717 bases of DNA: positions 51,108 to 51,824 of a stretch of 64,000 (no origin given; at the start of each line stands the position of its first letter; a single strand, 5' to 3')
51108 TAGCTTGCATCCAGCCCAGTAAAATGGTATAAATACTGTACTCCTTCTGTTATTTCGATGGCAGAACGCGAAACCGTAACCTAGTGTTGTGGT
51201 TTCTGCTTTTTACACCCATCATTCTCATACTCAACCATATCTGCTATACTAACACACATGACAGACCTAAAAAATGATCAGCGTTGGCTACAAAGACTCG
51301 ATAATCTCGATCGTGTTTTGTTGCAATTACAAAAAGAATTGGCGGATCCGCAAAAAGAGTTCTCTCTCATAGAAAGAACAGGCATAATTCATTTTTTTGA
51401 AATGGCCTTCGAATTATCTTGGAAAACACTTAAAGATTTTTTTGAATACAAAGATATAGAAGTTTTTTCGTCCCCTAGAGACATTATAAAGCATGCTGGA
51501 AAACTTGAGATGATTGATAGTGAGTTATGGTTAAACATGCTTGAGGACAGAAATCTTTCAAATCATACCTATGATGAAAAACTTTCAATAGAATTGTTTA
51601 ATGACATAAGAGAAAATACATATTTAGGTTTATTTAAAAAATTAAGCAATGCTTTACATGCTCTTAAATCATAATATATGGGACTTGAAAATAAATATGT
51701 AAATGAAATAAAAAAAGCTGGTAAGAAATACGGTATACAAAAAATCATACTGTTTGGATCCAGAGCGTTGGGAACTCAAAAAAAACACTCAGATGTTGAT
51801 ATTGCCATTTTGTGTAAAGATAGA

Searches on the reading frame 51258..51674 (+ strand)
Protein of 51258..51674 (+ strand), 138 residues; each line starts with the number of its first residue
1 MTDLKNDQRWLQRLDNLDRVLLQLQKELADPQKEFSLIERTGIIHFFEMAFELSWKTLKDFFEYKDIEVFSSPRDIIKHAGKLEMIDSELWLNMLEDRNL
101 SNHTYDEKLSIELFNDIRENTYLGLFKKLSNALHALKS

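Call 28: find_encoding_contigs(protein=window:51258-51674:+, flank=6000, max_places=10)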
Protein window:51258-51674:+ (138 aa): 12 contigs read that carry it; 3 places shown.
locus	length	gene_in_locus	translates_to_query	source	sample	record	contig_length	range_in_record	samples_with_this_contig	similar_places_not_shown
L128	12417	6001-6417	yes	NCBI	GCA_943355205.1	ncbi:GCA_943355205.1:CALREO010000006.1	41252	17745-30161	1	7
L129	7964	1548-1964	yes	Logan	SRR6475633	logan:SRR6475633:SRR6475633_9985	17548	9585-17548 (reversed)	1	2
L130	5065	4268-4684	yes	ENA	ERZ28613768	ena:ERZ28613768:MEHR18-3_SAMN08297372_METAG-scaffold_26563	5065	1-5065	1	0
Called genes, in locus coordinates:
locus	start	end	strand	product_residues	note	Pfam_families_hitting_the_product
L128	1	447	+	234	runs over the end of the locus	PF05552:MS_channel_1st_1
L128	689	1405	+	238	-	PF01746:tRNA_m1G_MT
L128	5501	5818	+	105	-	-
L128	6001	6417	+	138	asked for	PF08780:NTase_sub_bind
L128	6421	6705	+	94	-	PF01909:NTP_transf_2, PF18765:Polbeta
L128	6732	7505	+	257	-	-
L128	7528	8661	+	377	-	PF01098:FTSW_RODA_SPOVE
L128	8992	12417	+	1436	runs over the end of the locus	PF13385:Laminin_G_3, PF01471:PG_binding_1 (faint)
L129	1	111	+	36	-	?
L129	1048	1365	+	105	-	-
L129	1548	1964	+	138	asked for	PF08780:NTase_sub_bind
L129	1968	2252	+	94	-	PF01909:NTP_transf_2, PF18765:Polbeta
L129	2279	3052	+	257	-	-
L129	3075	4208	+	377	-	PF01098:FTSW_RODA_SPOVE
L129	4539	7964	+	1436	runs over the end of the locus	PF13385:Laminin_G_3, PF01471:PG_binding_1 (faint)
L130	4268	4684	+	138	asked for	PF08780:NTase_sub_bind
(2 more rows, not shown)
